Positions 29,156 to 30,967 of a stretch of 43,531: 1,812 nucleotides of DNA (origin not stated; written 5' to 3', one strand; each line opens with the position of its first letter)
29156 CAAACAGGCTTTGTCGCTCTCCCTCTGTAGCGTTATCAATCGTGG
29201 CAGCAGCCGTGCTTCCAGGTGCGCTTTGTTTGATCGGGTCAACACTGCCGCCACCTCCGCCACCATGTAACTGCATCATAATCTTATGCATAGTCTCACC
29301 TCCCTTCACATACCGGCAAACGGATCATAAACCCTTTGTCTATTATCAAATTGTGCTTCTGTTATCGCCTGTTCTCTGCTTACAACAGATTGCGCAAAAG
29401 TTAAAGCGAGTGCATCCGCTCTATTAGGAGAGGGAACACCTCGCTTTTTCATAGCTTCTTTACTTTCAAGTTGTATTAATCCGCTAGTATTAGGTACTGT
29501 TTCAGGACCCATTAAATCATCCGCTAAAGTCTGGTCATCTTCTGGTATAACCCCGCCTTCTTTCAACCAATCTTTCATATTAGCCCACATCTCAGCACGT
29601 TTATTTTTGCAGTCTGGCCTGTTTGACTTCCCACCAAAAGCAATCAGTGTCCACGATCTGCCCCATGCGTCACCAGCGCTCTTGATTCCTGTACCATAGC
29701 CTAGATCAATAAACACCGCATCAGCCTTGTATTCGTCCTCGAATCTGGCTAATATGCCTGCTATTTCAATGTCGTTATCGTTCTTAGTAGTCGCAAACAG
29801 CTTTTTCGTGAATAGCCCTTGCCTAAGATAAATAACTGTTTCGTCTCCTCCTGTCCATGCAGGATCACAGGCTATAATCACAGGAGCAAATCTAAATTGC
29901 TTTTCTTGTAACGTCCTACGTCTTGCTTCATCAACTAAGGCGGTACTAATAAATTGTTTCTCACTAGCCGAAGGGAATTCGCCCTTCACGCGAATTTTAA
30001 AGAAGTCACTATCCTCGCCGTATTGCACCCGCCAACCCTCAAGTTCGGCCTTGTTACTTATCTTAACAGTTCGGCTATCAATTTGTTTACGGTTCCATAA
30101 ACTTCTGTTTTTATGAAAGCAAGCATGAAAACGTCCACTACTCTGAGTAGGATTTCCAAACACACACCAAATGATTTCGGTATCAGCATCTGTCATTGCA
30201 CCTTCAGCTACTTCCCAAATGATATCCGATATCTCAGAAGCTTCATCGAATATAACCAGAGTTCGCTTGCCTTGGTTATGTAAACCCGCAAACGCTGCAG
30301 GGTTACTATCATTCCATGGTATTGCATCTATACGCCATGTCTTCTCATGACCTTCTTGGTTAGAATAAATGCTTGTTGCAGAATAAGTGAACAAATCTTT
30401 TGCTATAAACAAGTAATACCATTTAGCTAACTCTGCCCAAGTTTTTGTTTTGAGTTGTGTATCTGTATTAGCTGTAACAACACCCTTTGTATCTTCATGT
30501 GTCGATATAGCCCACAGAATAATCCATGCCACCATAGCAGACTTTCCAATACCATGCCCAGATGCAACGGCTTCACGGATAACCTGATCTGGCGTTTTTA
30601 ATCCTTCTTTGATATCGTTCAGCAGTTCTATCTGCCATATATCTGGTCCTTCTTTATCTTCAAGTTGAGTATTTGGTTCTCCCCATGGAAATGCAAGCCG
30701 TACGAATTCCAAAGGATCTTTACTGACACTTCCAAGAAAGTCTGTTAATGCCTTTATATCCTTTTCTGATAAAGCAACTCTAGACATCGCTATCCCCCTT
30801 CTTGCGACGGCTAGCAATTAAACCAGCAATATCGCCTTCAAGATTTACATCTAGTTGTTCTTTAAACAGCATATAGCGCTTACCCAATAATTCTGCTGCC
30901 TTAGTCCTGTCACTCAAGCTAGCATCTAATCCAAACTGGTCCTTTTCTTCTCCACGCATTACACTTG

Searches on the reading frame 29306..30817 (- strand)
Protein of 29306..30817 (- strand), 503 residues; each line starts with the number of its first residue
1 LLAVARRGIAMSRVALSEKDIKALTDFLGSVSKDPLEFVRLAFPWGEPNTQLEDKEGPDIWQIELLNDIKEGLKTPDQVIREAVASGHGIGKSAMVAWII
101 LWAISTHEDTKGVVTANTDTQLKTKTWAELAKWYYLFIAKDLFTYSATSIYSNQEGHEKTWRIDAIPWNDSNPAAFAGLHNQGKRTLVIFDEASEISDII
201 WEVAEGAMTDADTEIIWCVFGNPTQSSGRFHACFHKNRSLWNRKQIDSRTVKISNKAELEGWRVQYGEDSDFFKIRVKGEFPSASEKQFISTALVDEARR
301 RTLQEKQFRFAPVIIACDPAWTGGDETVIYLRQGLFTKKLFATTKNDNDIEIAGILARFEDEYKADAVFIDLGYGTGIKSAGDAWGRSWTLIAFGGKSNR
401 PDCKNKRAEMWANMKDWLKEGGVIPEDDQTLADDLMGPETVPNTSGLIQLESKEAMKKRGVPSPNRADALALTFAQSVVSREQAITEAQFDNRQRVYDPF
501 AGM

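Call 22: search_protein_families(library=phrogs, proteins=[window:29306-30817:-])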
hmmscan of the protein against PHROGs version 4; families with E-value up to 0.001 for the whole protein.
window:29306-30817:- (503 aa): 3 families
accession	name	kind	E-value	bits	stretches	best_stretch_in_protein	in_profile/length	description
phrog_5902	-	unknown function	1.1e-67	229.8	1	40-346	17-319/359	-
phrog_2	-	head and packaging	8.9e-44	151.4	1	48-485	257-597/807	terminase large subunit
phrog_20197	-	unknown function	9e-05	23.4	1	78-128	48-98/158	-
